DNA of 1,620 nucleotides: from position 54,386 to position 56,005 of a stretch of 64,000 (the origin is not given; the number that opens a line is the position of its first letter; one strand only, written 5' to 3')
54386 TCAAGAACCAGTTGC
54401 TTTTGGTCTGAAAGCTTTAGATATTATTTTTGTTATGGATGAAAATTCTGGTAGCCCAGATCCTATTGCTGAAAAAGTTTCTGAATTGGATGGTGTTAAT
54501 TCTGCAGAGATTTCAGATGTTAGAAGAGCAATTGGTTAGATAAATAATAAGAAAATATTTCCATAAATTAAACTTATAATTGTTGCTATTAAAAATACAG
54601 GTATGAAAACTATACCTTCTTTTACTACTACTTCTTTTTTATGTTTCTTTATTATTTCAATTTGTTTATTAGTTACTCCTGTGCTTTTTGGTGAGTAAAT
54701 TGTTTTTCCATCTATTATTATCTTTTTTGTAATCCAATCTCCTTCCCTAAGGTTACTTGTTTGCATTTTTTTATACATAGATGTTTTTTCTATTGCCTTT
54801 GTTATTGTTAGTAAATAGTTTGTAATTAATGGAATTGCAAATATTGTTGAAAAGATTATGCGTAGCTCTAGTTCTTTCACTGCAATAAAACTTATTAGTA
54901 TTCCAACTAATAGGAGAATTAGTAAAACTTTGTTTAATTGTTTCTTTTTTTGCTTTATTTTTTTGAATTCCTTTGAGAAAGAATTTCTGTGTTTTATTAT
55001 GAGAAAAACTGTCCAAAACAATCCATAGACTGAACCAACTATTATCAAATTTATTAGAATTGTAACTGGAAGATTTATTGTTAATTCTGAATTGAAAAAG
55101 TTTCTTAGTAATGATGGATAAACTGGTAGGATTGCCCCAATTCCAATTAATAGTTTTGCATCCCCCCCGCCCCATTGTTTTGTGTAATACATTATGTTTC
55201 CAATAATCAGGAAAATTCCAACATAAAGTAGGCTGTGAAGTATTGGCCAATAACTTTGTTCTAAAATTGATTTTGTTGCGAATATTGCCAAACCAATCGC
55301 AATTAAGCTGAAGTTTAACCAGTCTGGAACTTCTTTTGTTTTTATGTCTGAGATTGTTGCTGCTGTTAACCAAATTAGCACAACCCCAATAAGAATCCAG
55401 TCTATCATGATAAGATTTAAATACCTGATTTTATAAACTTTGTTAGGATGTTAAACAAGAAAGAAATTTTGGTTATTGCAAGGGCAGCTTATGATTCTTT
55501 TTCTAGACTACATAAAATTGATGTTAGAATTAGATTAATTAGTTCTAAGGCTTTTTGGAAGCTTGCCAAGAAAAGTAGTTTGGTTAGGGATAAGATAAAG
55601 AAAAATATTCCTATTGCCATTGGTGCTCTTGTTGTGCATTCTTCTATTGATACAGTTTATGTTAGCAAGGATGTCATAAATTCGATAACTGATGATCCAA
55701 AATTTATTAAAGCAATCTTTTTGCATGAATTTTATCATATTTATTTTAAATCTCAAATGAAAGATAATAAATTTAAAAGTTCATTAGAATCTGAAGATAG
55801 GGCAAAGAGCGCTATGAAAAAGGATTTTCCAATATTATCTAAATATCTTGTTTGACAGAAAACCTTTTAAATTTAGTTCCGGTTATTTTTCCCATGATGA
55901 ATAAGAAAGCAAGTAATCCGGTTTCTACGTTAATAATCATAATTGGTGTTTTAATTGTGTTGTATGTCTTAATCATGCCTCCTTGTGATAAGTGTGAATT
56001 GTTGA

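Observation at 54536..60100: Prepilin peptidase encoded 4 kb from the pilus locus, divergent from a cluster of an HExxH mini-protein and four large secreted or lipoprotein-like surface proteins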

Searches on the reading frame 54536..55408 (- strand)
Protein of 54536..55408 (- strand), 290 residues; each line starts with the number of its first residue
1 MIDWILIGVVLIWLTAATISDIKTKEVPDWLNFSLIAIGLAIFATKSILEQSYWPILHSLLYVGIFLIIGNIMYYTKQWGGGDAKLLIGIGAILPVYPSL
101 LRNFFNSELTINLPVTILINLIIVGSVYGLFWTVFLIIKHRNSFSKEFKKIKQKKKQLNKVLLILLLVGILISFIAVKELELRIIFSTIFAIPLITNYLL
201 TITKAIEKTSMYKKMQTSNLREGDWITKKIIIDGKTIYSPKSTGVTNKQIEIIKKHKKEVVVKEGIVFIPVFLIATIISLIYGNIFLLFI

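Call 3: search_protein_families(library=pfam, proteins=[window:54536-55408:-], max_evalue=1)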
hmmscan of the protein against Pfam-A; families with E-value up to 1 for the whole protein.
window:54536-55408:- (290 aa): 6 families
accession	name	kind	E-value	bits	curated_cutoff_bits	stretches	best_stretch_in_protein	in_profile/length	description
PF01478.23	Peptidase_A24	-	1.2e-15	58.3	26.5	1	9-128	2-102/104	Type IV leader peptidase family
PF06819.16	Arc_PepC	-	0.0013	19.4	23.4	2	197-233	10-46/110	Archaeal Peptidase A24 C-terminal Domain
PF12420.13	DUF3671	-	0.0023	17.9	34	1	139-216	142-219/223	Fam-L, Fam-M like protein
PF07219.19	HemY_N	-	0.056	14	31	1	106-157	9-60/107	HemY protein N-terminus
PF06305.16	LapA_dom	-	0.077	13.3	28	1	103-159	9-64/64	Lipopolysaccharide assembly protein A domain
PF00487.30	FA_desaturase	-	0.69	10.1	29.7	1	126-199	98-173/253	Fatty acid desaturase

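Call 5: search_protein_families(library=ncbifam, proteins=[window:54536-55408:-], max_evalue=1)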
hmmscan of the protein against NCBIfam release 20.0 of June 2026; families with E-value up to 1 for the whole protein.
window:54536-55408:- (290 aa): 1 family
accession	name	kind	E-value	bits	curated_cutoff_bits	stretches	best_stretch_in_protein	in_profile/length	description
NF040695.1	FlaK_Arch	equivalog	3.8e-12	46.3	330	1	11-132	7-131/230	preflagellin peptidase FlaK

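Call 65: search_solved_structures(query=window:54536-55408:-, max_evalue=0.01, show_alignments=1)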
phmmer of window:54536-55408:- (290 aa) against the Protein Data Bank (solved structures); distinct sequences matched with E-value up to 0.01: 1.
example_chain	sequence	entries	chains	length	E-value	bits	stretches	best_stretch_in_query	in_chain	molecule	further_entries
3s0x_A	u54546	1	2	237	1.7e-08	37.7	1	8-142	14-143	Peptidase A24B, FlaK domain protein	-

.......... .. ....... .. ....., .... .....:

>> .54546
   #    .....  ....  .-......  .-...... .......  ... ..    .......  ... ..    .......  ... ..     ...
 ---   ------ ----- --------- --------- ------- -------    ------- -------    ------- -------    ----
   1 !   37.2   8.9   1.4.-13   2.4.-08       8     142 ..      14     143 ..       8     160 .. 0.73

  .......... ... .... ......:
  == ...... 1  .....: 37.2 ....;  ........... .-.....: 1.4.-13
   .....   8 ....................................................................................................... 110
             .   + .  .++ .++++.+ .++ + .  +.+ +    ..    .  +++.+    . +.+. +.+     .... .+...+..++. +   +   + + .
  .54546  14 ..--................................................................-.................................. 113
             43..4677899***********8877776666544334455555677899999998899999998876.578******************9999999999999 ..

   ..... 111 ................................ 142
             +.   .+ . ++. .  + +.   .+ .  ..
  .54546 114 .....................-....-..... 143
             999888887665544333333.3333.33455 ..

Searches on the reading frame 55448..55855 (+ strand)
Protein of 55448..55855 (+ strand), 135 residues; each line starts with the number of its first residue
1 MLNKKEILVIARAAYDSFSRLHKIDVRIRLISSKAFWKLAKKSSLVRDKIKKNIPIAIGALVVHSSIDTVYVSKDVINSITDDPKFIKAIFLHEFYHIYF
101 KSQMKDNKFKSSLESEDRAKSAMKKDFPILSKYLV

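Call 3: search_protein_families(library=pfam, proteins=[window:55448-55855:+], max_evalue=1)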
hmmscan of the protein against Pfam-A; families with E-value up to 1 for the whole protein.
window:55448-55855:+ (135 aa): 1 family
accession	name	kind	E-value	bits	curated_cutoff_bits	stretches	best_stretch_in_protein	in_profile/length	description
PF16523.10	betaPIX_CC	-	0.0096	16.2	26.8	0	64-91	28-55/85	betaPIX coiled coil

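Call 5: search_protein_families(library=ncbifam, proteins=[window:55448-55855:+], max_evalue=1)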
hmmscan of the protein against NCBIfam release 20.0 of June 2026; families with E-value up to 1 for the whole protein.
window:55448-55855:+ (135 aa): 0 families

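Call 15: search_solved_structures(query=window:55448-55855:+, max_evalue=10, show_alignments=2)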
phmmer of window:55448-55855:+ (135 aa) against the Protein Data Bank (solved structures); distinct sequences matched with E-value up to 10: 2.
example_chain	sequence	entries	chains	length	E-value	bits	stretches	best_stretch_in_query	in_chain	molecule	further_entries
1wr2_A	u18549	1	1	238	0.056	16.8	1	20-130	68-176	hypothetical protein PH1789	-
32nj_K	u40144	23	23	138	0.64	13.4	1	37-124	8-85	Small ribosomal subunit protein uS11 | 30S ribosomal protein S11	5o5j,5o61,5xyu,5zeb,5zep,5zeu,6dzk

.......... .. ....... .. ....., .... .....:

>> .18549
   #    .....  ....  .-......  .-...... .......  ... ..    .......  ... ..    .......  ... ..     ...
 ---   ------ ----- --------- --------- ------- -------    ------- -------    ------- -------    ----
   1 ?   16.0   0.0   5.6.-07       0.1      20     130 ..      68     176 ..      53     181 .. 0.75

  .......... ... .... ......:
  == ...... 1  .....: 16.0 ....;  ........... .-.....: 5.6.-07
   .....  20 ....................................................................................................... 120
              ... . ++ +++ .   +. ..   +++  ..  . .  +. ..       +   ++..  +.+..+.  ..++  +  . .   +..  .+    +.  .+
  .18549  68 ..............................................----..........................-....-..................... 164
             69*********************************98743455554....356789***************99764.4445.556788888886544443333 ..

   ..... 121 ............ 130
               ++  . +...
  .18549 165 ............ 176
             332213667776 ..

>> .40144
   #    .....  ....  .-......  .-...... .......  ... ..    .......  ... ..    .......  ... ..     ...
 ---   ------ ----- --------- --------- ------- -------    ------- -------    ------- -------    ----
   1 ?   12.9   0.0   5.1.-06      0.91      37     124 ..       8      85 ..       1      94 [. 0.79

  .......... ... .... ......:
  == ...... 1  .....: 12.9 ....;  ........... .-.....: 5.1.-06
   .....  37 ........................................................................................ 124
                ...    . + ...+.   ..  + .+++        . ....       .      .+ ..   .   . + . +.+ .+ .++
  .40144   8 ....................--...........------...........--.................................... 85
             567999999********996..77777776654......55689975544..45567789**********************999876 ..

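Call 30: find_homologous_proteins(query=window:55448-55855:+, max_evalue=0.01)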
Query window:55448-55855:+ (135 aa): 5 proteins with E <= 0.01 among 25 candidates.
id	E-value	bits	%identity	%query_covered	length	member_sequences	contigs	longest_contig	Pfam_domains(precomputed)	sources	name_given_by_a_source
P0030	3.1e-77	274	100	100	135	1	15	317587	-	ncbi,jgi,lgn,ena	jgi:hypothetical protein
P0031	5.9e-66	238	84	100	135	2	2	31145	-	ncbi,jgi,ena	-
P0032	1.1e-53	198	69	100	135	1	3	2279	-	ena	-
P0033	1.6e-45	172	77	75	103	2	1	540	-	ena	-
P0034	3.7e-35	138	81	58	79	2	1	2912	-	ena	-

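Call 41: search_protein_representatives(protein=window:55448-55855:+)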
Query: 135 residues. Proteins with E-value up to 0.001 (for the whole library): 22; up to 1e-10: 9; up to 1e-30: 1. The best 22 are listed.
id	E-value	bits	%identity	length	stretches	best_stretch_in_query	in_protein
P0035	2.1e-31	124.7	41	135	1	1-135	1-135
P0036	4.7e-25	104.2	40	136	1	1-134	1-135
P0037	4.9e-25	104.1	43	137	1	1-135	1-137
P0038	3.9e-21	91.5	36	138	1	2-132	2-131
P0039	5.9e-21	91.0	39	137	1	1-135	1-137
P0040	1.3e-20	89.8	35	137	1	2-132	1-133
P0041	1.5e-20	89.7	32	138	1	1-133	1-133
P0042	7.1e-12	61.7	34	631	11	80-119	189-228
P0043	3.7e-11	59.4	34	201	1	1-131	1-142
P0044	1.8e-10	57.2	39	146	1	14-130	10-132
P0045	7.6e-09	51.9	39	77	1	1-74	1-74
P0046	1.2e-08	51.3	37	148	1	1-131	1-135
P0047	4.8e-08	49.3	37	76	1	64-133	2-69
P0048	1.2e-07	48.0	32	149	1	2-132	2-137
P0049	1.5e-07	47.7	30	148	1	24-130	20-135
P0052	7.8e-06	42.2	35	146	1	21-131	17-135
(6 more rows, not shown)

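Call 55: search_solved_structures(query=A3, max_evalue=10, show_alignments=3)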
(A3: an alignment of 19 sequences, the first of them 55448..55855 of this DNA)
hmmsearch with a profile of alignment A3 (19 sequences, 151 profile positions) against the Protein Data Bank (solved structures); distinct sequences matched with E-value up to 10: 5.
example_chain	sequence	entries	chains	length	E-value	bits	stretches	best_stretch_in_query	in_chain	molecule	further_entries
6ixq_A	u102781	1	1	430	1.3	12.2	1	34-103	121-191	Myosin-2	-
6ixo_A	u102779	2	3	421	1.3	12.2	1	34-103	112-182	Myosin-2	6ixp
2f6h_X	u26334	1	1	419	1.3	12.2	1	34-103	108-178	Myosin-2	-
6eyw_X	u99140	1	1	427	1.4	12.2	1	34-103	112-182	Myosin-2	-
6ixr_A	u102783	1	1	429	1.4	12.1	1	34-103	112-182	Myosin-2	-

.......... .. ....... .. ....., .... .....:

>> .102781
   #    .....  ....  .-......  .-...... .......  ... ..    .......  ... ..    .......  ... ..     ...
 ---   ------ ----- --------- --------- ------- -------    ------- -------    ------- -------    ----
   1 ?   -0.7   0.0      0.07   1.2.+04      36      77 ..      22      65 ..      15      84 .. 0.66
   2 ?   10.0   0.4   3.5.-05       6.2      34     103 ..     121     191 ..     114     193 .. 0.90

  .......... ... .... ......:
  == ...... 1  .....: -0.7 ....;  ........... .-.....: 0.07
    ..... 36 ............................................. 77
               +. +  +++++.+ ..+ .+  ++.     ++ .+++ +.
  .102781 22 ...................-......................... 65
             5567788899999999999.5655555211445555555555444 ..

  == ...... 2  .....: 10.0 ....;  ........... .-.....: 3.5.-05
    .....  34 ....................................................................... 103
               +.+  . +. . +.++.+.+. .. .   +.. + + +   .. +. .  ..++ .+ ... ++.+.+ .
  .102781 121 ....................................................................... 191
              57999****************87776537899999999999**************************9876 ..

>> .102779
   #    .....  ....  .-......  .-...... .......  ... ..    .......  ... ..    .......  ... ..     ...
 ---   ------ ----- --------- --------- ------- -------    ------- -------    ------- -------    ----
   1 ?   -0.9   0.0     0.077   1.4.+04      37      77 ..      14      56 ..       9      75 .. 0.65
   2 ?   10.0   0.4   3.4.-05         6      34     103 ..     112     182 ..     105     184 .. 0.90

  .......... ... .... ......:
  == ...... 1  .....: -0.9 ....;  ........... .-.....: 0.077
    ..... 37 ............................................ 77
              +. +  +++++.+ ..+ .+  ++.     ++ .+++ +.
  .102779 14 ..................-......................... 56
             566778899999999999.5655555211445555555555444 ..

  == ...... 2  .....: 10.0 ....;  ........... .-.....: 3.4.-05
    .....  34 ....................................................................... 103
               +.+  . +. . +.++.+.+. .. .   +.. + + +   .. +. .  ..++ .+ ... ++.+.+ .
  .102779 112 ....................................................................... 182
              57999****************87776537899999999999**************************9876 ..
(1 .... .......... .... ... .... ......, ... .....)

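Call 56: search_protein_families(library=pfam, alignment_id=A3, max_evalue=1)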
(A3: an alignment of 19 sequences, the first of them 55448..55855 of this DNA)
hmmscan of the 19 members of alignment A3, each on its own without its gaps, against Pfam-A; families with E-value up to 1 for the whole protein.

A. member 1, window:55448-55855:+ (135 aa): 1 family
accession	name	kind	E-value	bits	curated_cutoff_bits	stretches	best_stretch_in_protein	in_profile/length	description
PF16523.10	betaPIX_CC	-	0.0096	16.2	26.8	0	64-91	28-55/85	betaPIX coiled coil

B. families by the number of members that match (of 19 scanned): 30 families (the first 25 are shown)
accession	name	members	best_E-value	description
PF10263.15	SprT-like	4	0.0042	SprT-like family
PF18894.6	PhageMetallopep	3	0.002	Putative phage metallopeptidase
PF01435.24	Peptidase_M48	3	0.0041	Peptidase family M48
PF09768.15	Peptidase_M76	3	0.013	Peptidase M76 family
PF06167.18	Peptidase_M90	2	0.014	Glucose-regulated metallo-peptidase M90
PF18958.6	DUF5700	2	0.023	Putative zinc dependent peptidase (DUF5700)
PF23593.1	HEAT_ATR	1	0.0038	Serine/threonine-protein kinase ATR-like, HEAT repeats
PF16523.10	betaPIX_CC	1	0.0096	betaPIX coiled coil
PF13035.11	DUF3896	1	0.01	Protein of unknown function (DUF3896)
PF14521.12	Aspzincin_M35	1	0.01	Lysine-specific metallo-endopeptidase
PF14424.12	Toxin-deaminase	1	0.016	The BURPS668_1122 family of deaminases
PF10407.14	Cytokin_check_N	1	0.022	Cdc14 phosphatase binding protein N-terminus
PF11848.13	DUF3368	1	0.03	Domain of unknown function (DUF3368)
PF22132.1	TilS-like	1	0.038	TilS-like substrate binding domain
PF23010.2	RA_3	1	0.042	PHLPP protein RA domain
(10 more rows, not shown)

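Call 60: search_protein_families(library=padloc, proteins=[window:55448-55855:+], max_evalue=0.1)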
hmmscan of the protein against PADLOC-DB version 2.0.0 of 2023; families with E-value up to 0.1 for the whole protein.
window:55448-55855:+ (135 aa): 1 family
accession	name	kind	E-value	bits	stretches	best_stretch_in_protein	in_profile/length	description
PDLC04776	PDC-M69B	-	0.0052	14.5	1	2-118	7-113/272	-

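Call 61: search_protein_families(library=phrogs, proteins=[window:55448-55855:+], max_evalue=0.1)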
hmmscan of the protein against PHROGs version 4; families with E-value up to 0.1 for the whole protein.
window:55448-55855:+ (135 aa): 0 families

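Call 64: find_encoding_contigs(protein=P0052, flank=8000, max_places=2)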
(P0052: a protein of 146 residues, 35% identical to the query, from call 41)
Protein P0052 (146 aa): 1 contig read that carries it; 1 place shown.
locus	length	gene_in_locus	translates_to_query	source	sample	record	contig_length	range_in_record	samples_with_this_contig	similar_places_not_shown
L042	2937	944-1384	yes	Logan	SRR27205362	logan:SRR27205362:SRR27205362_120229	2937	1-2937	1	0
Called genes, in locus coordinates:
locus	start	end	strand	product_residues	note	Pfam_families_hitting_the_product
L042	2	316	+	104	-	?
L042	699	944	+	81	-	-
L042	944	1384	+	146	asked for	-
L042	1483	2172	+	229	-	-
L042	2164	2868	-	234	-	PF09754:PAC2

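Call 66: find_encoding_contigs(protein=P0044, flank=8000, max_places=2)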
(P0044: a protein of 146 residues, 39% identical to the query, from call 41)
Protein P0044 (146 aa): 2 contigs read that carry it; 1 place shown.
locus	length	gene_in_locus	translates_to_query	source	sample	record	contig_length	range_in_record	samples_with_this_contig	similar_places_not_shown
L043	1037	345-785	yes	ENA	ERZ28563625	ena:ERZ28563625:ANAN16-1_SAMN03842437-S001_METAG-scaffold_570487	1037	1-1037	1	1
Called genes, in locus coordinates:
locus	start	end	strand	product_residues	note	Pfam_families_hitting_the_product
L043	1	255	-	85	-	?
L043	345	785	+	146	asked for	-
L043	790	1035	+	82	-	?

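Call 67: find_encoding_contigs(protein=P0048, flank=8000, max_places=2)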
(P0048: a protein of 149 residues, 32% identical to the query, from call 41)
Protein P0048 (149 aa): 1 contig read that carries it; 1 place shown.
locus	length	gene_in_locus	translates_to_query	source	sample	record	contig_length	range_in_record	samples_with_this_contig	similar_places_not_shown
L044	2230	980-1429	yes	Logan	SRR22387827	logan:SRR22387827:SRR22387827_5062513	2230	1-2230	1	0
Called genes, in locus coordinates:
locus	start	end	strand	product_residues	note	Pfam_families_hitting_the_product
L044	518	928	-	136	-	PF02643:DUF192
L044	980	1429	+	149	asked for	-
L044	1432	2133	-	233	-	PF09754:PAC2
